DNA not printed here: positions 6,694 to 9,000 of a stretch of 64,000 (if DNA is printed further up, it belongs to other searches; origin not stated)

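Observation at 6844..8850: Thioredoxin(TlpA)-octaheme cytochrome fusion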

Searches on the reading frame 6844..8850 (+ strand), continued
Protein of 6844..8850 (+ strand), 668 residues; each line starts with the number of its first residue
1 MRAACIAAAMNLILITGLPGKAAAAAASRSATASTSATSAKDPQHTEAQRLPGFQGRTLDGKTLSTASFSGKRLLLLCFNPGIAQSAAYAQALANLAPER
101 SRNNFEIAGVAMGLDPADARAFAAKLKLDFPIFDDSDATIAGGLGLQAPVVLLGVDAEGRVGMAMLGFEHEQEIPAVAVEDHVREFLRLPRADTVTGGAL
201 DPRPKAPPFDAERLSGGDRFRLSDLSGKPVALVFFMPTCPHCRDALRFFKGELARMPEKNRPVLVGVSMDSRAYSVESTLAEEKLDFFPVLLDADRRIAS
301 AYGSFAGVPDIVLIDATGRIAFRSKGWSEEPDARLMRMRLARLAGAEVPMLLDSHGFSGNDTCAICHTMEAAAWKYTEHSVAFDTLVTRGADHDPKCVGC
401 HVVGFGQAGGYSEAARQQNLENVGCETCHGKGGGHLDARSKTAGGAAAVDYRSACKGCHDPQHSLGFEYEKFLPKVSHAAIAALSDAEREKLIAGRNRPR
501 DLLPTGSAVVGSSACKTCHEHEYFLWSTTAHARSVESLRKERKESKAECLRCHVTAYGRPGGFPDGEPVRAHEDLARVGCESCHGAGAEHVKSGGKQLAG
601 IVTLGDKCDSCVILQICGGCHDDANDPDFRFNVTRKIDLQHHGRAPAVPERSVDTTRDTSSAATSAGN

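Call 8: find_homologous_proteins(query=window:6844-8847:+, max_evalue=0.001)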
Query window:6844-8847:+ (668 aa): 466 proteins with E <= 0.001 among 8000 candidates; the best 120 are listed.
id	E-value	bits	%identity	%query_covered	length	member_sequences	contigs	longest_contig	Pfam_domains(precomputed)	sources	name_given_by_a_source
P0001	0.0e+0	1506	100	99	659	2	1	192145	PF13435.12,PF08534.17,PF13905.13,PF13098.14,PF03264.20,PF00578.28,PF14522.12,PF22113.2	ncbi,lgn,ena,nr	ncbi:MAG TPA: multiheme c-type cytochrome [Candidatus Limnocylindrales bacterium]|nr:multiheme c-typ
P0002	0.0e+0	1071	74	91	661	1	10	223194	PF13435.12,PF08534.17,PF13905.13,PF00578.28,PF14522.12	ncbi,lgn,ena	-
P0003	0.0e+0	1053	71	97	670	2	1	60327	PF13435.12,PF08534.17,PF13905.13,PF00578.28,PF14522.12,PF22113.2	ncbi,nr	ncbi:MAG: redoxin domain-containing protein [Deltaproteobacteria bacterium]|nr:redoxin domain-contai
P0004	0.0e+0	1052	74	91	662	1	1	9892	PF14537.12,PF13435.12,PF08534.17,PF13905.13,PF00578.28,PF14522.12,PF22113.2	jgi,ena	-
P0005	0.0e+0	1046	72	93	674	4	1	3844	PF13435.12,PF08534.17,PF13905.13,PF00578.28,PF14522.12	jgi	-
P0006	0.0e+0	1033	73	92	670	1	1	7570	PF13435.12,PF08534.17,PF13905.13,PF13098.14,PF00578.28,PF14522.12,PF22113.2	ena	-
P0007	0.0e+0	1032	86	76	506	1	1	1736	PF13435.12,PF08534.17,PF00578.28,PF14522.12,PF22113.2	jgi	-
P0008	6.3e-296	1001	69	93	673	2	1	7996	PF13435.12,PF08534.17,PF13905.13,PF00578.28,PF14522.12,PF22113.2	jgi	jgi:peroxiredoxin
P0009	1.1e-292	991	69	90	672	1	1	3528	PF13435.12,PF08534.17,PF00578.28,PF14522.12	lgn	-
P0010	6.4e-291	985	68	92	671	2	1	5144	PF13435.12,PF08534.17,PF13905.13,PF00578.28,PF14522.12,PF22113.2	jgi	jgi:peroxiredoxin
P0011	7.1e-291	985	69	92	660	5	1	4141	PF13435.12,PF08534.17,PF13905.13,PF00578.28,PF14522.12,PF22113.2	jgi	jgi:peroxiredoxin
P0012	2.1e-290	983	66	95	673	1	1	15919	PF13435.12,PF08534.17,PF13905.13,PF00578.28,PF14522.12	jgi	jgi:peroxiredoxin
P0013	3.7e-287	972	67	92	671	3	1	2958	PF13435.12,PF08534.17,PF03264.20,PF00578.28,PF14522.12,PF22113.2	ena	-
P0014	1.8e-283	960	68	92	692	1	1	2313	PF13435.12,PF08534.17,PF13905.13,PF00578.28,PF14522.12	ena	-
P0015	1.5e-276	937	64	96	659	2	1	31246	PF13435.12,PF08534.17,PF00578.28,PF14522.12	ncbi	ncbi:MAG TPA: multiheme c-type cytochrome [Candidatus Binatia bacterium]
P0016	2.3e-276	937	66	91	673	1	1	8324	PF13435.12,PF08534.17,PF13905.13,PF00578.28,PF14522.12,PF22113.2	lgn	-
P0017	3.0e-276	936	67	89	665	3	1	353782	PF13435.12,PF08534.17,PF00578.28,PF14522.12,PF22113.2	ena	-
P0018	7.8e-276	935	66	91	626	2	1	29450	PF13435.12,PF08534.17,PF13905.13,PF00578.28,PF14522.12,PF22113.2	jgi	jgi:peroxiredoxin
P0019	2.0e-275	934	65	92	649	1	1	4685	PF13435.12,PF08534.17,PF03264.20,PF00578.28,PF14522.12,PF22113.2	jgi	-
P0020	4.0e-274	929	65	93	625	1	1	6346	PF13435.12,PF08534.17,PF13905.13,PF03264.20,PF00578.28,PF14522.12,PF22113.2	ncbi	ncbi:MAG: multiheme c-type cytochrome [Candidatus Binatia bacterium]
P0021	4.8e-273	926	62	96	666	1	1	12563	PF09699.16,PF14537.12,PF13435.12,PF08534.17,PF03264.20,PF00578.28,PF14522.12,PF22113.2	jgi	-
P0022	9.0e-273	925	62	95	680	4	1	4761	PF13435.12,PF08534.17,PF13098.14,PF00578.28,PF14522.12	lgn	-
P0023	2.0e-270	917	64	94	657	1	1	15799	PF13435.12,PF08534.17,PF13905.13,PF00578.28,PF14522.12,PF22113.2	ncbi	ncbi:MAG: multiheme c-type cytochrome [Candidatus Binatia bacterium]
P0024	2.8e-270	916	65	93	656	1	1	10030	PF13435.12,PF08534.17,PF00578.28,PF14522.12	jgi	jgi:peroxiredoxin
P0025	6.9e-269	912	64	90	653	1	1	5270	PF14537.12,PF13435.12,PF08534.17,PF00578.28,PF14522.12,PF22113.2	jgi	jgi:peroxiredoxin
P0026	2.4e-267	907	66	89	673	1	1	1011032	PF14537.12,PF13435.12,PF08534.17,PF00578.28,PF14522.12,PF22113.2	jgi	-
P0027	5.2e-265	899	62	97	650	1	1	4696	PF13435.12,PF08534.17,PF13905.13,PF00578.28,PF14522.12,PF22113.2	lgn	-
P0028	1.7e-262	891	62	96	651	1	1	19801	PF14537.12,PF13435.12,PF08534.17,PF00578.28,PF14522.12,PF22113.2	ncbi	-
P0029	3.5e-262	890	64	92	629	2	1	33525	PF13435.12,PF08534.17,PF13905.13,PF00578.28,PF14522.12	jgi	-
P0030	5.8e-262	889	63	89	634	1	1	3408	PF13435.12,PF08534.17,PF00578.28,PF14522.12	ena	-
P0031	1.1e-260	885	62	94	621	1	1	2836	PF13435.12,PF08534.17,PF13905.13,PF00578.28,PF14522.12,PF22113.2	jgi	jgi:peroxiredoxin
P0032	1.7e-260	884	64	89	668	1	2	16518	PF13435.12,PF08534.17,PF00578.28,PF14522.12,PF22113.2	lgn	-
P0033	8.8e-260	882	60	95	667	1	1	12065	PF14537.12,PF13435.12,PF08534.17,PF13905.13,PF00578.28,PF14522.12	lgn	-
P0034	1.1e-259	881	64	89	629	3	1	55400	PF13435.12,PF08534.17,PF00578.28,PF14522.12,PF22113.2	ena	-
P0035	6.1e-259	879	61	90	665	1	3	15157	PF13435.12,PF08534.17,PF13905.13,PF00578.28,PF14522.12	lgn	-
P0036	4.2e-256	870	62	89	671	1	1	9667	PF14537.12,PF13435.12,PF08534.17,PF13905.13,PF13098.14,PF00578.28,PF14522.12,PF22113.2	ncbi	-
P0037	5.1e-256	869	62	90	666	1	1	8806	PF13435.12,PF08534.17,PF13905.13,PF00578.28,PF14522.12,PF22113.2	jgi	jgi:peroxiredoxin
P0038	6.8e-254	862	61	93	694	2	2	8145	PF14537.12,PF13435.12,PF08534.17,PF00578.28,PF14522.12,PF22113.2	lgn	-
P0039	1.4e-247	841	61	89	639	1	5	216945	PF13435.12,PF08534.17,PF00578.28,PF14522.12,PF22113.2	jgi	jgi:peroxiredoxin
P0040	9.0e-247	839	59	94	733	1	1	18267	PF14537.12,PF13435.12,PF08534.17,PF00578.28,PF14522.12,PF22113.2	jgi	jgi:peroxiredoxin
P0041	1.7e-243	828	59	89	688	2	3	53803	PF13435.12,PF08534.17,PF13905.13,PF00578.28,PF14522.12,PF22113.2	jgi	jgi:peroxiredoxin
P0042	3.7e-243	827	59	91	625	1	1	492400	PF13435.12,PF08534.17,PF13905.13,PF00578.28,PF14522.12,PF22113.2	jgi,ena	-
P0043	4.3e-242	823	58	94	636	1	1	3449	PF14537.12,PF13435.12,PF08534.17,PF13905.13,PF00578.28,PF14522.12,PF22113.2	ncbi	-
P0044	5.8e-235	800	56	92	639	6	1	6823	PF13435.12,PF08534.17,PF00578.28,PF14522.12,PF22113.2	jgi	jgi:peroxiredoxin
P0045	1.3e-233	795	59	89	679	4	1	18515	PF09699.16,PF13435.12,PF08534.17,PF00578.28,PF14522.12,PF22113.2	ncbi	-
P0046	3.9e-231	787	55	95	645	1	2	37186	PF14537.12,PF13435.12,PF08534.17,PF13905.13,PF00578.28,PF14522.12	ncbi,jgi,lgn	ncbi:MAG: peroxiredoxin [Hyphomicrobiaceae bacterium]|jgi:peroxiredoxin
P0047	5.5e-220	750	55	91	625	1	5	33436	PF14537.12,PF13435.12,PF08534.17,PF00578.28,PF14522.12,PF22113.2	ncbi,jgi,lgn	jgi:peroxiredoxin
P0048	1.6e-219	749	73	65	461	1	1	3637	PF13435.12,PF08534.17,PF13098.14,PF00578.28,PF14522.12,PF22113.2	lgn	-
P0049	2.7e-215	735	52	92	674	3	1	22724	PF13435.12,PF08534.17,PF13098.14,PF03264.20,PF00578.28,PF14522.12,PF22113.2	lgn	-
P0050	6.6e-214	730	52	94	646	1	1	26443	PF14537.12,PF13435.12,PF08534.17,PF00578.28,PF14522.12,PF22113.2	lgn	-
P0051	5.7e-212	724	59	84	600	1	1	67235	PF13435.12,PF08534.17,PF13905.13,PF00578.28,PF14522.12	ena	-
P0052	8.1e-212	723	50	96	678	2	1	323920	PF13435.12,PF08534.17,PF13905.13,PF00578.28,PF14522.12,PF22113.2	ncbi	ncbi:MAG: multiheme c-type cytochrome [Myxococcota bacterium]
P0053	2.1e-211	722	54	93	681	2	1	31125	PF13435.12,PF08534.17,PF13905.13,PF00578.28,PF14522.12,PF22113.2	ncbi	ncbi:MAG: multiheme c-type cytochrome [Myxococcota bacterium]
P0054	4.6e-209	714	51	96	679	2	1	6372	PF13435.12,PF08534.17,PF13905.13,PF00578.28,PF14522.12,PF22113.2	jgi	-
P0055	1.1e-207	710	51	96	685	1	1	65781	PF13435.12,PF08534.17,PF00578.28,PF14522.12,PF22113.2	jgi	jgi:peroxiredoxin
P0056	4.5e-202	691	51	93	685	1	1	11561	PF13435.12,PF08534.17,PF13905.13,PF00578.28,PF14522.12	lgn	-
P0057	2.8e-201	688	50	95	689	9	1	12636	PF09699.16,PF13435.12,PF08534.17,PF13905.13,PF00578.28,PF14522.12,PF22113.2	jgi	jgi:peroxiredoxin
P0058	9.7e-201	687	49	95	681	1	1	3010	PF09699.16,PF13435.12,PF08534.17,PF13905.13,PF00578.28,PF14522.12,PF22113.2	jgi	jgi:peroxiredoxin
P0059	1.0e-200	687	51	93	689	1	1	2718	PF14537.12,PF13435.12,PF08534.17,PF13905.13,PF13098.14,PF00578.28,PF14522.12,PF22113.2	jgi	jgi:peroxiredoxin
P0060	1.3e-200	686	49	99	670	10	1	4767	PF13435.12,PF08534.17,PF00578.28,PF14522.12,PF22113.2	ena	-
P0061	1.6e-200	686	52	89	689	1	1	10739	PF14537.12,PF13435.12,PF08534.17,PF13905.13,PF13098.14,PF00578.28,PF14522.12,PF22113.2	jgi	-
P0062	5.7e-200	684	53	89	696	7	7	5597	PF13435.12,PF08534.17,PF13905.13,PF00578.28,PF14522.12,PF22113.2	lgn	-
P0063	9.3e-200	683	51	91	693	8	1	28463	PF14537.12,PF13435.12,PF08534.17,PF13905.13,PF00578.28,PF14522.12,PF22113.2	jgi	jgi:peroxiredoxin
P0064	2.2e-199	682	52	89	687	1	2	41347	PF13435.12,PF08534.17,PF13905.13,PF00578.28,PF14522.12,PF22113.2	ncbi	-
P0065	7.4e-199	680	50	90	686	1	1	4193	PF14537.12,PF13435.12,PF08534.17,PF13905.13,PF00578.28,PF14522.12,PF22113.2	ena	-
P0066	1.1e-198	680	51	93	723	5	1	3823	PF13435.12,PF08534.17,PF13905.13,PF00578.28,PF14522.12,PF22113.2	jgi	jgi:peroxiredoxin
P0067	1.2e-198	680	52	91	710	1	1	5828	PF13435.12,PF08534.17,PF00578.28,PF14522.12,PF22113.2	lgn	-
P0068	3.6e-198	678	50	93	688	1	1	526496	PF14537.12,PF13435.12,PF08534.17,PF13905.13,PF13098.14,PF00578.28,PF14522.12,PF22113.2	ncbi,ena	-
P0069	4.2e-198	678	53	89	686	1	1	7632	PF14537.12,PF13435.12,PF08534.17,PF00578.28,PF14522.12,PF22113.2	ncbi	-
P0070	4.3e-198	678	51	89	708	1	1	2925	PF14537.12,PF13435.12,PF08534.17,PF13905.13,PF13098.14,PF00578.28,PF14522.12,PF22113.2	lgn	-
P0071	6.6e-198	677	51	91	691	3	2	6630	PF14537.12,PF13435.12,PF08534.17,PF13905.13,PF13098.14,PF00578.28,PF14522.12,PF22113.2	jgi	-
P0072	3.0e-197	675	51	93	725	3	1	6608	PF13435.12,PF08534.17,PF13905.13,PF13098.14,PF00578.28,PF14522.12,PF22113.2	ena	-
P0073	3.1e-197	675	51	89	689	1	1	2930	PF13435.12,PF08534.17,PF13905.13,PF13098.14,PF00578.28,PF14522.12,PF22113.2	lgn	-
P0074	3.2e-197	675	52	90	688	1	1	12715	PF13435.12,PF08534.17,PF13905.13,PF00578.28,PF14522.12,PF22113.2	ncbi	-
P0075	5.2e-197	674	51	91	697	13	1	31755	PF14537.12,PF13435.12,PF08534.17,PF13905.13,PF00578.28,PF14522.12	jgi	jgi:peroxiredoxin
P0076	5.3e-197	674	51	91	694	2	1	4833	PF14537.12,PF13435.12,PF08534.17,PF13905.13,PF00578.28,PF14522.12,PF22113.2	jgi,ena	-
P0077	1.1e-196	673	51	92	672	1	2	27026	PF14537.12,PF13435.12,PF08534.17,PF13905.13,PF00578.28,PF14522.12,PF22113.2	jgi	jgi:peroxiredoxin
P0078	1.3e-196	673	49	91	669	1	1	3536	PF13435.12,PF08534.17,PF00578.28,PF14522.12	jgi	jgi:peroxiredoxin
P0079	1.5e-196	673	50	96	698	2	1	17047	PF14537.12,PF13435.12,PF08534.17,PF13905.13,PF00578.28,PF14522.12,PF22113.2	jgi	-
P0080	1.5e-196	673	50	91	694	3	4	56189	PF13435.12,PF08534.17,PF13905.13,PF13098.14,PF00578.28,PF14522.12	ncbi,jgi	ncbi:MAG TPA: multiheme c-type cytochrome [Myxococcota bacterium]|jgi:peroxiredoxin/nitrate/TMAO red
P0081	2.2e-196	672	51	93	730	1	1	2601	PF13435.12,PF08534.17,PF13905.13,PF13098.14,PF00578.28,PF14522.12,PF22113.2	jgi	jgi:peroxiredoxin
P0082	2.5e-196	672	52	90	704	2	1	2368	PF14537.12,PF13435.12,PF08534.17,PF00578.28,PF14522.12,PF22113.2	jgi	jgi:peroxiredoxin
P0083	1.0e-195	670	50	90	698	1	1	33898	PF13435.12,PF08534.17,PF13905.13,PF00578.28,PF14522.12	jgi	jgi:peroxiredoxin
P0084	1.0e-195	670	48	96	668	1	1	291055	PF13435.12,PF08534.17,PF00578.28,PF14522.12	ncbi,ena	-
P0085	3.2e-195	668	50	92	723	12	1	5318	PF13435.12,PF08534.17,PF13905.13,PF00578.28,PF14522.12,PF22113.2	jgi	jgi:peroxiredoxin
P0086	3.9e-195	668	51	89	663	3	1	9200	PF13435.12,PF08534.17,PF13905.13,PF13098.14,PF00578.28,PF14522.12,PF22113.2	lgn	-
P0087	4.0e-195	668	51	89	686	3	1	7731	PF13435.12,PF08534.17,PF00578.28,PF14522.12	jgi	-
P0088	4.0e-195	668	51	89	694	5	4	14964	PF14537.12,PF13435.12,PF08534.17,PF13905.13,PF13098.14,PF00578.28,PF14522.12,PF22113.2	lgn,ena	-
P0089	5.4e-195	668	49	97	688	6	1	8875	PF14537.12,PF13435.12,PF08534.17,PF13905.13,PF13098.14,PF00578.28,PF14522.12,PF22113.2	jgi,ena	-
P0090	8.0e-195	667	51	89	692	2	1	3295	PF14537.12,PF13435.12,PF08534.17,PF13905.13,PF13098.14,PF00578.28,PF14522.12,PF22113.2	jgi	jgi:peroxiredoxin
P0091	1.3e-194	666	50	95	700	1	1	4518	PF14537.12,PF13435.12,PF08534.17,PF00578.28,PF14522.12,PF22113.2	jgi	jgi:peroxiredoxin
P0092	1.4e-194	666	49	93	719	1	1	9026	PF14537.12,PF13435.12,PF08534.17,PF00578.28,PF14522.12,PF22113.2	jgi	jgi:peroxiredoxin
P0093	1.8e-194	666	50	90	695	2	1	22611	PF13435.12,PF08534.17,PF00578.28,PF14522.12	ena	-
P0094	2.9e-194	665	52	93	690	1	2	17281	PF14537.12,PF13435.12,PF08534.17,PF13905.13,PF13098.14,PF00578.28,PF14522.12,PF22113.2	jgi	jgi:peroxiredoxin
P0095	3.7e-194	665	49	91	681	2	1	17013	PF13435.12,PF08534.17,PF13905.13,PF00578.28,PF14522.12,PF22113.2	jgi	-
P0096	4.5e-194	665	50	89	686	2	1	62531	PF13435.12,PF08534.17,PF00578.28,PF14522.12,PF22113.2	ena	-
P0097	4.9e-194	665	52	92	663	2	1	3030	PF14537.12,PF13435.12,PF08534.17,PF00578.28,PF14522.12,PF22113.2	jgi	jgi:peroxiredoxin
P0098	1.1e-193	663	50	92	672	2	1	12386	PF14537.12,PF13435.12,PF08534.17,PF13905.13,PF00578.28,PF14522.12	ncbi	ncbi:MAG: multiheme c-type cytochrome [Myxococcota bacterium]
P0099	1.5e-193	663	49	96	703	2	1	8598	PF14537.12,PF13435.12,PF08534.17,PF13905.13,PF13098.14,PF00578.28,PF14522.12,PF22113.2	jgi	jgi:peroxiredoxin/nitrate/TMAO reductase-like tetraheme cytochrome c subunit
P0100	2.8e-193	662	50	91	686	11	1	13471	PF13435.12,PF08534.17,PF00578.28,PF14522.12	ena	-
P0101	3.8e-193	662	50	93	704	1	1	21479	PF13435.12,PF08534.17,PF13905.13,PF00578.28,PF14522.12,PF22113.2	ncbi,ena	-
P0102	4.1e-193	662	50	95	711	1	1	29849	PF14537.12,PF13435.12,PF08534.17,PF13905.13,PF00578.28,PF14522.12,PF22113.2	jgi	-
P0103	4.7e-193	661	49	97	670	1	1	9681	PF14537.12,PF13435.12,PF08534.17,PF03264.20,PF00578.28,PF14522.12,PF22113.2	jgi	jgi:peroxiredoxin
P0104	5.0e-193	661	48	96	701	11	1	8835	PF13435.12,PF08534.17,PF03264.20,PF00578.28,PF14522.12,PF22113.2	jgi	-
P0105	5.8e-193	661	51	89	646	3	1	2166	PF13435.12,PF08534.17,PF13905.13,PF13098.14,PF00578.28,PF14522.12,PF22113.2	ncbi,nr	ncbi:MAG: redoxin domain-containing protein, partial [Myxococcales bacterium]|nr:redoxin domain-cont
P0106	6.0e-193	661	51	92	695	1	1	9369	PF13435.12,PF08534.17,PF00578.28,PF14522.12,PF22113.2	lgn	-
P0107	6.3e-193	661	49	92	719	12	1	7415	PF14537.12,PF13435.12,PF08534.17,PF13905.13,PF00578.28,PF14522.12,PF22113.2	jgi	-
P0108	7.7e-193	661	51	89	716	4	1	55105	PF14537.12,PF13435.12,PF08534.17,PF00578.28,PF14522.12,PF22113.2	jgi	-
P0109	1.8e-192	659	49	92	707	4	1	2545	PF14537.12,PF13435.12,PF08534.17,PF00578.28,PF14522.12,PF22113.2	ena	-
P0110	1.9e-192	659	50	90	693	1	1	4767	PF13435.12,PF08534.17,PF00578.28,PF14522.12,PF22113.2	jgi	jgi:peroxiredoxin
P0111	2.2e-192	659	50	94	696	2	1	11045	PF13435.12,PF08534.17,PF00578.28,PF14522.12,PF22113.2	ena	-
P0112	2.6e-192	659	48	96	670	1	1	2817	PF13435.12,PF08534.17,PF03264.20,PF00578.28,PF14522.12,PF22113.2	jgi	jgi:peroxiredoxin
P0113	2.6e-192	659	49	89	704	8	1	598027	PF13435.12,PF08534.17,PF00578.28,PF14522.12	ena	-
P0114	2.8e-192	659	51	96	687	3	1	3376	PF14537.12,PF13435.12,PF08534.17,PF13905.13,PF13098.14,PF00578.28,PF14522.12,PF22113.2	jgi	jgi:peroxiredoxin/nitrate/TMAO reductase-like tetraheme cytochrome c subunit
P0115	4.5e-192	658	52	90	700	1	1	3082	PF13435.12,PF08534.17,PF00578.28,PF14522.12,PF22113.2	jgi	jgi:peroxiredoxin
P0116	6.7e-192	658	51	92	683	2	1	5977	PF14537.12,PF13435.12,PF08534.17,PF13905.13,PF00578.28,PF14522.12,PF22113.2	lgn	-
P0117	6.7e-192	658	50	89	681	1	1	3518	PF14537.12,PF13435.12,PF08534.17,PF00578.28,PF14522.12,PF22113.2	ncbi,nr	ncbi:MAG: redoxin domain-containing protein [Proteobacteria bacterium]|nr:redoxin domain-containing 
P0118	6.9e-192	657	48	93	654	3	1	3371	PF14537.12,PF13435.12,PF08534.17,PF13905.13,PF00578.28,PF14522.12,PF22113.2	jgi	jgi:peroxiredoxin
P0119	9.9e-192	657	49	96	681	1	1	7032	PF14537.12,PF13435.12,PF08534.17,PF13905.13,PF00578.28,PF14522.12,PF22113.2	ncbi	-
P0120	1.1e-191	657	49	93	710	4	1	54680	PF14537.12,PF13435.12,PF08534.17,PF13905.13,PF00578.28,PF14522.12,PF22113.2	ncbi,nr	ncbi:MAG: multiheme c-type cytochrome [Myxococcota bacterium]|nr:multiheme c-type cytochrome [Myxoco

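Call 15: search_solved_structures(query=window:6844-8847:+, max_evalue=0.01)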
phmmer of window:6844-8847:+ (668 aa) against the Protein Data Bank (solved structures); distinct sequences matched with E-value up to 0.01: 33.
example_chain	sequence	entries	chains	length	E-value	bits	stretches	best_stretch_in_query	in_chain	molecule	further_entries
1bvb_A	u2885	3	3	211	2.3e-11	46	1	357-436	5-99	CYTOCHROME C-554 | CYTOCHROME C554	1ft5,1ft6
3kcm_A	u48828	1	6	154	2.3e-10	42.7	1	204-326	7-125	Thioredoxin family protein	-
3c71_A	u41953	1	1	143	2.8e-09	39.1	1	206-321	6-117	Thiol-disulfide oxidoreductase resA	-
3c73_A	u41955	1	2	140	4.2e-08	35.3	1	206-321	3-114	Thiol-disulfide oxidoreductase resA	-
6i5b_A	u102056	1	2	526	3.7e-07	32.2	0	507-543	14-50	Uncharacterized protein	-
2h1b_A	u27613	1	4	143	8.9e-07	30.9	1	206-321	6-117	Thiol-disulfide oxidoreductase resA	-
1st9_A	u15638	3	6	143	8.9e-07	30.9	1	206-321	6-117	Thiol-disulfide oxidoreductase resA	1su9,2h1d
2f9s_A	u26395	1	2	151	1e-06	30.7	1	206-321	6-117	Thiol-disulfide oxidoreductase resA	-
3gl3_A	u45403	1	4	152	4.4e-06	28.6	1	200-347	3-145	Putative Thiol:disulfide interchange protein DsbE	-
2cvb_A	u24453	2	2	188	4.5e-06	28.6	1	206-324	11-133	probable thiol-disulfide isomerase/thioredoxin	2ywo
2l5o_A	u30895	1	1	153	1e-05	27.4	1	48-155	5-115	Putative thioredoxin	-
2ls5_A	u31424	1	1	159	1.1e-05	27.2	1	206-337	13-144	Uncharacterized protein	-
2h1a_A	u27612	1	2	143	1.5e-05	26.8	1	206-321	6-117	Thiol-disulfide oxidoreductase resA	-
2h19_A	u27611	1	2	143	1.5e-05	26.8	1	206-321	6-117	Thiol-disulfide oxidoreductase resA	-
2m72_A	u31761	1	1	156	1.6e-05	26.7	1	224-337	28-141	Uncharacterized thioredoxin-like protein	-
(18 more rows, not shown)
